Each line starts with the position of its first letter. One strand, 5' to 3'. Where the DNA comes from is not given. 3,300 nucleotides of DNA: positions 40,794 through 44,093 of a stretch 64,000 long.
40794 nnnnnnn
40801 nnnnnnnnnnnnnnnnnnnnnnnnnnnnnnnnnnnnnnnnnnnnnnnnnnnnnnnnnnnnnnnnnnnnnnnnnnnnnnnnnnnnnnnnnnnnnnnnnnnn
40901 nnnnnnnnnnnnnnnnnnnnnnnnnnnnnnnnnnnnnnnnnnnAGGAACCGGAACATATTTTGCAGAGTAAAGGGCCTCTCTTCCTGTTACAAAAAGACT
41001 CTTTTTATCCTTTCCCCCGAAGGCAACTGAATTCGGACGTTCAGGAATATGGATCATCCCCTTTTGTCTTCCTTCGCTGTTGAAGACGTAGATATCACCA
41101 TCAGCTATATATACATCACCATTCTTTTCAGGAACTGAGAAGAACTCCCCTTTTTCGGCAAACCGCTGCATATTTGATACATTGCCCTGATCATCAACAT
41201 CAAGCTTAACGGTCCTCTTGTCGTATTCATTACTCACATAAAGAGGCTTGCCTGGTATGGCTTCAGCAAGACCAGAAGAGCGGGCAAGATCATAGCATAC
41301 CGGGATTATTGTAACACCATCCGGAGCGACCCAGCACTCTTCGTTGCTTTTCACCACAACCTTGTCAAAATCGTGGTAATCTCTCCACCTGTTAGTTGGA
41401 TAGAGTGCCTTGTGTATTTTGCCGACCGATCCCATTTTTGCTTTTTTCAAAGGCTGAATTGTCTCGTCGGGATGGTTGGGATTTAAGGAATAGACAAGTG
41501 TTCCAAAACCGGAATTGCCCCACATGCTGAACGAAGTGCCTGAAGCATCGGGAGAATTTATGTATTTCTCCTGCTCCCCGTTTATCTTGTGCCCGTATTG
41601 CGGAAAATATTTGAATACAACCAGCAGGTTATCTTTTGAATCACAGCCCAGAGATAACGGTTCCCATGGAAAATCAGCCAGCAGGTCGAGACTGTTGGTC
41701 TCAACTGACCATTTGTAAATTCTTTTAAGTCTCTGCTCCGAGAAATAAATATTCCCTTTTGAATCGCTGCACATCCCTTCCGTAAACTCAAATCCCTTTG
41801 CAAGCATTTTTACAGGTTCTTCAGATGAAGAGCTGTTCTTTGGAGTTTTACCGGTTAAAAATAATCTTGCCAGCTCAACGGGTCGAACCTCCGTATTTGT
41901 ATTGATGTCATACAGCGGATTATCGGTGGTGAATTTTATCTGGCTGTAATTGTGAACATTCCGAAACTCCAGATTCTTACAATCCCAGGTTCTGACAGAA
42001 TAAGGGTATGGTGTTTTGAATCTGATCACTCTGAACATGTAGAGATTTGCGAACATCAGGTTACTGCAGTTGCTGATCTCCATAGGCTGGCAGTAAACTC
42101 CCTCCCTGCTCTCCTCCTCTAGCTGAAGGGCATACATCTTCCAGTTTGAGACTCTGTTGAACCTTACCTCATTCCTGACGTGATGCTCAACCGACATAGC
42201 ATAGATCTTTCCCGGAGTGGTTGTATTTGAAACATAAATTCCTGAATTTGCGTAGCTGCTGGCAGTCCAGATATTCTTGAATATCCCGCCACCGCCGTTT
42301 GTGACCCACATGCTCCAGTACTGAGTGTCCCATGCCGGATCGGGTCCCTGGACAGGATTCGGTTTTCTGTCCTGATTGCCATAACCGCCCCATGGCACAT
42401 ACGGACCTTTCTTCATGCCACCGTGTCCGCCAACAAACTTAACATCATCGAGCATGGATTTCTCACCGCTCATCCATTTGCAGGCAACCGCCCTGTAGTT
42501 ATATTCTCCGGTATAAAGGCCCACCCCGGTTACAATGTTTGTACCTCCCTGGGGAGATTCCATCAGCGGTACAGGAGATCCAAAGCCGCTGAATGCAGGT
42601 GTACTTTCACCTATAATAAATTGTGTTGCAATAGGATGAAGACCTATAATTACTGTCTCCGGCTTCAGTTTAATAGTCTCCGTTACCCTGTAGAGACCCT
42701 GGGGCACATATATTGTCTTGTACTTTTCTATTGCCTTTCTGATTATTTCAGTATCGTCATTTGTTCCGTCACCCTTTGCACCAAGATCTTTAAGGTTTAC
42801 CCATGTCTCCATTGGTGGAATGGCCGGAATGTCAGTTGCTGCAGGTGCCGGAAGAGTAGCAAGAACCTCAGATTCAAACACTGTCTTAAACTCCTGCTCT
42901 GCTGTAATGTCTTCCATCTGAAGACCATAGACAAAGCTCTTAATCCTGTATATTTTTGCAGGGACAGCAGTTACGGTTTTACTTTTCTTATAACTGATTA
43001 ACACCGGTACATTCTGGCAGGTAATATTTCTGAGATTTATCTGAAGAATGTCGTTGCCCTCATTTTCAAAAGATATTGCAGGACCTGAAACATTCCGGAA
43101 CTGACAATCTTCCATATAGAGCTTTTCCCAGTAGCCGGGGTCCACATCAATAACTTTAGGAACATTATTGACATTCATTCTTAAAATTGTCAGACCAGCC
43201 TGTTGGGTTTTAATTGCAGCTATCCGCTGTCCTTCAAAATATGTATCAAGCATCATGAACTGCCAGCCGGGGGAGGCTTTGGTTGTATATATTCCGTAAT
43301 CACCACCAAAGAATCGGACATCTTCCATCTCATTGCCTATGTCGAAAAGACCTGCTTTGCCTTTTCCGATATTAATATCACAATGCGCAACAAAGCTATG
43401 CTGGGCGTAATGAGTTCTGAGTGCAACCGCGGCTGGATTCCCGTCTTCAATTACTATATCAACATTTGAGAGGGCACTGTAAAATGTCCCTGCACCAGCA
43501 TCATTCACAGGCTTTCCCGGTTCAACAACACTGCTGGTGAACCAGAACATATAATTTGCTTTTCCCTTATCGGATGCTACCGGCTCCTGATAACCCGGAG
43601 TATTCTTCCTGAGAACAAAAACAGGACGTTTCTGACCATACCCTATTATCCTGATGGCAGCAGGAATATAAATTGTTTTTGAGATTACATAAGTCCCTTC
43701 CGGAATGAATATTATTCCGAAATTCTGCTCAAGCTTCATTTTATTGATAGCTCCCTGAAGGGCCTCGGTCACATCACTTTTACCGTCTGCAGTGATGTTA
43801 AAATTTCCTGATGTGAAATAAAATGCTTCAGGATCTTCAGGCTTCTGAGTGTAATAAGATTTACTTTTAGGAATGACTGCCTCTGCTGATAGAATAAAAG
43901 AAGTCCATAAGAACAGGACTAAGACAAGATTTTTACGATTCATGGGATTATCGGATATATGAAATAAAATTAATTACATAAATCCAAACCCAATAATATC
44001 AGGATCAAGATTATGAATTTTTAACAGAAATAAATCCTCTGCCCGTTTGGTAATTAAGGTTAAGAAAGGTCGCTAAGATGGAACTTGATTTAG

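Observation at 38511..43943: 1810-aa secreted chimera joining GH55-like beta-helices, an SMP-30/lactonase-like propeller, a ThuA-like domain and a GH9-like domain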

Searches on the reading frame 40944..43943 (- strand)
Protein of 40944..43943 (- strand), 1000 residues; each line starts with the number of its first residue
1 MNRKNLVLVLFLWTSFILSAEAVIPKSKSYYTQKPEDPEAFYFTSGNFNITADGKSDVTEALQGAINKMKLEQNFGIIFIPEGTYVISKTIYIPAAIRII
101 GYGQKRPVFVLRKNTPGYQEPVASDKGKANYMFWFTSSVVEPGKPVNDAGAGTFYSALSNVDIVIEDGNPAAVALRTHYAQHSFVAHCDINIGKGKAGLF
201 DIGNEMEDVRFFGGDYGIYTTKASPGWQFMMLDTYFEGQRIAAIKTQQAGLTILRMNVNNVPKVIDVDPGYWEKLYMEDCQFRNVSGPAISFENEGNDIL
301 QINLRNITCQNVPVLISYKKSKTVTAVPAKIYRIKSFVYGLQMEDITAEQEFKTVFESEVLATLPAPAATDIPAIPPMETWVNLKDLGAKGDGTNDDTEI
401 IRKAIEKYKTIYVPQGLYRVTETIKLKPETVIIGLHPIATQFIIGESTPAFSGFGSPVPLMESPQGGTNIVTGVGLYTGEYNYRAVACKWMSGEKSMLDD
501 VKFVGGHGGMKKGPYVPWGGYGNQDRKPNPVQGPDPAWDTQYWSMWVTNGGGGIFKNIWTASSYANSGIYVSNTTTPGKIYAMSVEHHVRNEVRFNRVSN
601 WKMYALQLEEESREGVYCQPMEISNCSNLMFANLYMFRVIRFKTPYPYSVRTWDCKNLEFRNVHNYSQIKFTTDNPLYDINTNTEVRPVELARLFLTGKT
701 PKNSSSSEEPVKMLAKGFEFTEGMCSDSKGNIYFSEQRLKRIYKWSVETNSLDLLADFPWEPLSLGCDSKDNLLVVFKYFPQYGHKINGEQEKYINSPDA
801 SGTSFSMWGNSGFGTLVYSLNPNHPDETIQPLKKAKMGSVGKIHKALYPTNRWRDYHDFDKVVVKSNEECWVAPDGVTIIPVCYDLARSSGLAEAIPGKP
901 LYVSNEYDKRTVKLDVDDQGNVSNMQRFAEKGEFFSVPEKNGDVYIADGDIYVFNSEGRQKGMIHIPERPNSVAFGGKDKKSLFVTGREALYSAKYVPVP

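Call 31: find_related_loci(query=A1, collection=genome_contigs, flank=10000)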
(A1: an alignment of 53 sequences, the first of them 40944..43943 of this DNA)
Query A1 (1000 aa) in genome_contigs; peptide patterns used: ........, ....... (x = any residue, [..] = any of these).
381 stretches matched a pattern; 354 encode a relative of the query (tblastn E <= 1e-3); the best 80 are kept; 80 distinct loci.
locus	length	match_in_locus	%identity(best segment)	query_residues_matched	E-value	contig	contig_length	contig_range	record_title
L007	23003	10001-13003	82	1-1000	0e+0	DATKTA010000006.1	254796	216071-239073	MAG TPA_asm: Bacteroidales bacterium isolate SMAG_U14069 k141_2237076, whole genome shotgun sequence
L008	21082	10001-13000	81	1-1000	0e+0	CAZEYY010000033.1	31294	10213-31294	MAG TPA_asm: uncultured Rikenellaceae bacterium isolate SRP220891_co4_37 genome assembly, contig: NODE_2349_length_31294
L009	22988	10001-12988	79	1-996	0e+0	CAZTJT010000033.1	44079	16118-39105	MAG TPA_asm: uncultured Rikenellaceae bacterium isolate binchicken_co7_100 genome assembly, contig: NODE_1457_length_440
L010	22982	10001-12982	77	1-993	0e+0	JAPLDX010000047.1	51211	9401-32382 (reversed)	MAG: Bacteroidia bacterium isolate LacPavin_0920_SED3_MAG_41_20 LacPavin_0920_SED3_scaffold_999284, whole genome shotgun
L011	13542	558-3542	74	1-994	0e+0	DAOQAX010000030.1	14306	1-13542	MAG TPA_asm: Bacteroidales bacterium isolate AMR_MDS_1251 NODE_4621_length_14306_cov_4.593853, whole genome shotgun sequ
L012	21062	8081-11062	71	1-993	0e+0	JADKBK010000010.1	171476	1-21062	MAG: Bacteroidales bacterium isolate Mari_18-Q3-R65-66_MAXAC.219 tig00005744-10-1713400, whole genome shotgun sequence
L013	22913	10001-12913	72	24-993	0e+0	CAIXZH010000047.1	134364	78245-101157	MAG: uncultured Bacteroidia bacterium isolate Umea_bin-02693 genome assembly, contig: bin-02693:047/119, whole genome sh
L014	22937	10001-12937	72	18-995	0e+0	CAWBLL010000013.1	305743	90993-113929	MAG: uncultured Bacteroidales bacterium isolate MFD02416.bin.1.315 genome assembly, contig: contig_32576, whole genome s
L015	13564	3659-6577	71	20-993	0e+0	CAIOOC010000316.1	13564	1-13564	MAG: uncultured Bacteroidia bacterium isolate AM-lipid-01-D7_bin-0061 genome assembly, contig: bin-0061:316/931, whole g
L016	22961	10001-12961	68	3-992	0e+0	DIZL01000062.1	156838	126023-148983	MAG TPA_asm: Prolixibacteraceae bacterium UBA6029 UBA6029_contig_307, whole genome shotgun sequence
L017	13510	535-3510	68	1-993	0e+0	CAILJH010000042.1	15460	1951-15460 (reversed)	MAG: uncultured Prolixibacteraceae bacterium isolate MJ-time_bin-5436 genome assembly, contig: bin-5436:042/287, whole g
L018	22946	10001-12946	68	15-994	0e+0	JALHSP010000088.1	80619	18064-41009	MAG: Bacteroidales bacterium isolate PFL1 seq_2301095, whole genome shotgun sequence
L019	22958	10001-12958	66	7-992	0e+0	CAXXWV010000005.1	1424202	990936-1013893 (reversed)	MAG: Bacteroidales bacterium isolate ae2d0360-5809-4c04-a640-e40ccc137799 genome assembly, contig: contig_5, whole genom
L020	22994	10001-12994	66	1-995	0e+0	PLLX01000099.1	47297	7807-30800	MAG: Bacteroidales bacterium isolate fen_983 73.20120800_E3S.44_contig_5136, whole genome shotgun sequence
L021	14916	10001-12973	67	6-995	0e+0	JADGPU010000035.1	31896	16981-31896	MAG: Bacteroidales bacterium isolate Chersky.21_39 contig-100_194, whole genome shotgun sequence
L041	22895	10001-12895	66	29-992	0e+0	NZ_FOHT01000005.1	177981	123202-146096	Draconibacterium orientale strain DSM 25947, whole genome shotgun sequence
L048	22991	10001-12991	61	5-1000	0e+0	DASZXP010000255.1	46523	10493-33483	MAG TPA_asm: Puia sp. isolate SMAG_U6186 k141_677762, whole genome shotgun sequence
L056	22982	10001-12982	60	3-993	0e+0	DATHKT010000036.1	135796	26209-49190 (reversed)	MAG TPA_asm: Mucilaginibacter sp. isolate SMAG_U12587 k141_390962, whole genome shotgun sequence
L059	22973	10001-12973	61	6-995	0e+0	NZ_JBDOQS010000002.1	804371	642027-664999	Mucilaginibacter sp. CAU 1740 contig2, whole genome shotgun sequence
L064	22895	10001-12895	62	28-995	0e+0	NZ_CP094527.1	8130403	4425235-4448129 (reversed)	Mucilaginibacter sp. SMC90 chromosome, complete genome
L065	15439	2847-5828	61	3-995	0e+0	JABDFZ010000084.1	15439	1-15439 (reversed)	MAG: Bacteroidetes bacterium isolate BWOrgHeat_Nextera20_MAG2 3300020996.a:Ga0206904_1173, whole genome shotgun sequence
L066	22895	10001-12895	62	28-995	0e+0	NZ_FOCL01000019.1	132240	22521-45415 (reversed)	Mucilaginibacter gossypiicola strain Gh-48, whole genome shotgun sequence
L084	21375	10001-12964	60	1-995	0e+0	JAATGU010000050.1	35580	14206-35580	MAG: Bacteroidales bacterium isolate bin_67 k141_83093, whole genome shotgun sequence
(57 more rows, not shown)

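Call 38: predict_structure(alignment_id=A1)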
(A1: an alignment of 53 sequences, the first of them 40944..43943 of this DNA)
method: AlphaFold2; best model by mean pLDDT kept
length: 1000 residues; sequences in the alignment: 53
mean_pLDDT: 84.8   pTM: 0.86
mean pLDDT of the five models: 84.8, 82.8, 81.7, 79.7, 77.0
residues with pLDDT >= 90: 493; 70-90: 363; 50-70: 114; < 50: 30
segments of 3 or more residues with pLDDT < 50: 21-23, 515-530, 808-811
pLDDT, mean of each block of 10 residues (from residue 1): 75 70 63 91 89 88 93 90 95 92 95 94 89 90 80 78 96 88 87 95 84 95 65 95 88 94 92 90 95 77 95 91 88 95 90 93 90 91 95 92 97 94 96 93 88 87 96 88 89 95 67 46 40 54 86 90 71 94 75 90 85 62 93 78 65 93 72 71 78 90 68 86 90 88 89 83 89 88 81 70 54 75 85 89 90 66 82 94 79 92 87 93 92 88 90 92 90 89 90 70
secondary structure, 60 per line:
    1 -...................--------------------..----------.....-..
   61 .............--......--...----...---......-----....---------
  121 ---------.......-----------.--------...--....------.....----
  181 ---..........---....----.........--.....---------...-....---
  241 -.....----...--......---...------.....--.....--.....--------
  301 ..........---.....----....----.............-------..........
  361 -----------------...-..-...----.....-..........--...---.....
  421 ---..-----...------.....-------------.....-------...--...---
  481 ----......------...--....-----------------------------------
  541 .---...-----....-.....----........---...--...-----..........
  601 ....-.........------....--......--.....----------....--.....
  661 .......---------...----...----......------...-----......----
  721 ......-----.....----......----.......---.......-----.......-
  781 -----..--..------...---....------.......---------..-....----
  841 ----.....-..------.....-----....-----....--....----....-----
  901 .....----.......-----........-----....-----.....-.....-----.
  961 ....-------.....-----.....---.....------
elements in order (helices of 4 or more, strands of 3 or more residues): H2-20 E53-57 H59-73 E76-81 E84-86 E91-93 E97-102 E108-111 E130-136 E157-159 E162-165 E172-176 E184-193 E197-200 E205-213 E216-220 E230-232 E234-237 E242-246 E251-253 E256-261 E265-267 E274-278 E281-285 E288-292 E301-310 E314-318 E323-326 E331-343 E351-360 E392-396 H398-407 E410-412 E416-420 E431-433 E440-444 E458-462 E470-472 E475-477 E485-490 E497-499 E502-505 E545-547 E553-556 E558-562 E567-574 E578-580 E583-585 E591-604 E606-611 E621-624 E627-632 E635-639 E650-653 E656-667 E677-679 E684-686 E691-696 E711-716 E721-726 E732-736 E741-746 E751-757 E761-767 E773-779 H804-807 E814-820 E833-836 E845-849 H859-863 E869-872 E878-881 H884-887 E892-895 E901-905 E910-916 E922-929 E935-938 E944-948 E950-954 E960-964 E972-976 E982-986 E990-994

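Call 45: search_protein_families(library=pfam, proteins=[L064:12926-14185:+, L064:14209-15357:+, L064:8152-9645:+, L064:4743-6359:-, L064:3875-4738:-, L019:16458-17555:+, L019:18400-19524:-, L019:8937-9938:+, L019:7261-8424:+, L019:4757-7252:+], max_evalue=0.001)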
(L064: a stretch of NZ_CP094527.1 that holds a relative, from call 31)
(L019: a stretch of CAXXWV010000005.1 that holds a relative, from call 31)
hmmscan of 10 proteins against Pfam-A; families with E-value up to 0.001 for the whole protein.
L064:12926-14185:+ (419 aa): 2 families
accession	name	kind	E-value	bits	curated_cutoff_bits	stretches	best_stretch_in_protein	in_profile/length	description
PF16401.11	DUF5009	-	2.4e-06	27.6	25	1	10-200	4-201/260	Domain of unknown function (DUF5009)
PF07786.18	HGSNAT_cat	-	1e-05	25.6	22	1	7-87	1-80/222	Heparan-alpha-glucosaminide N-acetyltransferase, catalytic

L064:14209-15357:+ (382 aa): 2 families
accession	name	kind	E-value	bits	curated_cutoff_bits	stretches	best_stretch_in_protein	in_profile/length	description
PF00704.34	Glyco_hydro_18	-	7.3e-76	256.3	29.6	1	42-365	2-314/317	Glycosyl hydrolases family 18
PF23916.1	TIM-barrel_EndoS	-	4.7e-06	26.9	27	1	80-240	39-184/238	Endo-beta-N-acetylglucosaminidase EndoS TIM-barrel domain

L064:8152-9645:+ (497 aa): 3 families
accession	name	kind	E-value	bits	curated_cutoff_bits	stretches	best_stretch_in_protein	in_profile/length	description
PF00155.27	Aminotran_1_2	-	5.7e-28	98.6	19.7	1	159-484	32-359/361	Aminotransferase class I and II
PF00392.27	GntR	-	1.4e-12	47.5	27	1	19-81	2-64/64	Bacterial regulatory proteins, gntR family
PF12897.13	Asp_aminotransf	-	4.9e-10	39.2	27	1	219-483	127-402/421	Aspartate amino-transferase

L064:4743-6359:- (538 aa): 3 families
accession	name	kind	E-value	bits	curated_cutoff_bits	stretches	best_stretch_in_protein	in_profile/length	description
PF00135.34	COesterase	-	2.6e-101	340.5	27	1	37-526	4-509/515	Carboxylesterase family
PF20434.5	BD-FAE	-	1.8e-10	41.2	26.8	1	128-272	9-143/215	BD-FAE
PF07859.19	Abhydrolase_3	-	1.1e-07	32.3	25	0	199-238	51-90/210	alpha/beta hydrolase fold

L064:3875-4738:- (287 aa): 2 families
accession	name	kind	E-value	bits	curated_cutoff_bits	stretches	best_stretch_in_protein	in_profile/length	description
PF00756.26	Esterase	-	1.4e-36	127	22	1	29-274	1-250/251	Putative esterase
PF00561.26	Abhydrolase_1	-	0.0004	20.6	25.8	0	54-179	1-119/245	alpha/beta hydrolase fold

L019:16458-17555:+ (365 aa): 1 family
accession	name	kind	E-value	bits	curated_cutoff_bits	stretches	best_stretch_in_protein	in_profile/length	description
PF02615.19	Ldh_2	-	3.7e-118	394.9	38.8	1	6-347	1-331/333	Malate/L-lactate dehydrogenase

L019:18400-19524:- (374 aa): 6 families
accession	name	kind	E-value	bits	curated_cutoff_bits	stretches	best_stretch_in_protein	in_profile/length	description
PF08534.16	Redoxin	-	5.1e-32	111.1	26.6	2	33-170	2-133/148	Redoxin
PF00578.27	AhpC-TSA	-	1.6e-28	99.6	26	2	33-168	1-124/124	AhpC/TSA family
PF13905.12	Thioredoxin_8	-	2.6e-16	60.1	27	2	249-346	2-94/94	Thioredoxin-like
PF00085.26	Thioredoxin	-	8.5e-08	32.6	23.5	1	240-293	11-62/103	Thioredoxin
PF13098.12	Thioredoxin_2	-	1.1e-05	26.1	27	0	58-173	5-97/104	Thioredoxin-like domain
PF20029.6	DUF6436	-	1.5e-05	25.1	27.3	0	56-207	18-130/133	Domain of unknown function (DUF6436)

L019:8937-9938:+ (333 aa): 3 families
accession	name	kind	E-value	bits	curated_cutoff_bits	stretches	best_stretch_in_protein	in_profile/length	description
PF16884.10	ADH_N_2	-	9.2e-32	109.6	31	1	5-111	2-108/108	N-terminal domain of oxidoreductase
PF00107.32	ADH_zinc_N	-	2.5e-22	79.6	31.8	1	156-290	1-127/129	Zinc-binding dehydrogenase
PF13602.12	ADH_zinc_N_2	-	4.9e-09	37.6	27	1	190-330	2-134/134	Zinc-binding dehydrogenase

L019:7261-8424:+ (387 aa): 1 family
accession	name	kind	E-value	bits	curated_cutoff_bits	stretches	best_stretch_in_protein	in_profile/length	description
PF01208.23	URO-D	-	5.7e-18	65.5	23.9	1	116-373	95-346/346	Uroporphyrinogen decarboxylase (URO-D)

L019:4757-7252:+ (831 aa): 3 families
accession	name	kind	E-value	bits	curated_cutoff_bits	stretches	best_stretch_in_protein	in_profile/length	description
PF22124.2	Glyco_hydro_95_cat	-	3.8e-29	102.3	27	1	367-654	61-338/408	Glycosyl hydrolase family 95 catalytic domain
PF14498.12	Glyco_hyd_65N_2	-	4.4e-06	27.3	27.7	1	43-198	1-146/234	Glycosyl hydrolase family 65, N-terminal domain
PF21307.2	Glyco_hydro_95_C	-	3.4e-05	24.7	27.6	1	737-826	1-92/94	Glycoside hydrolase family 95, C-terminal domain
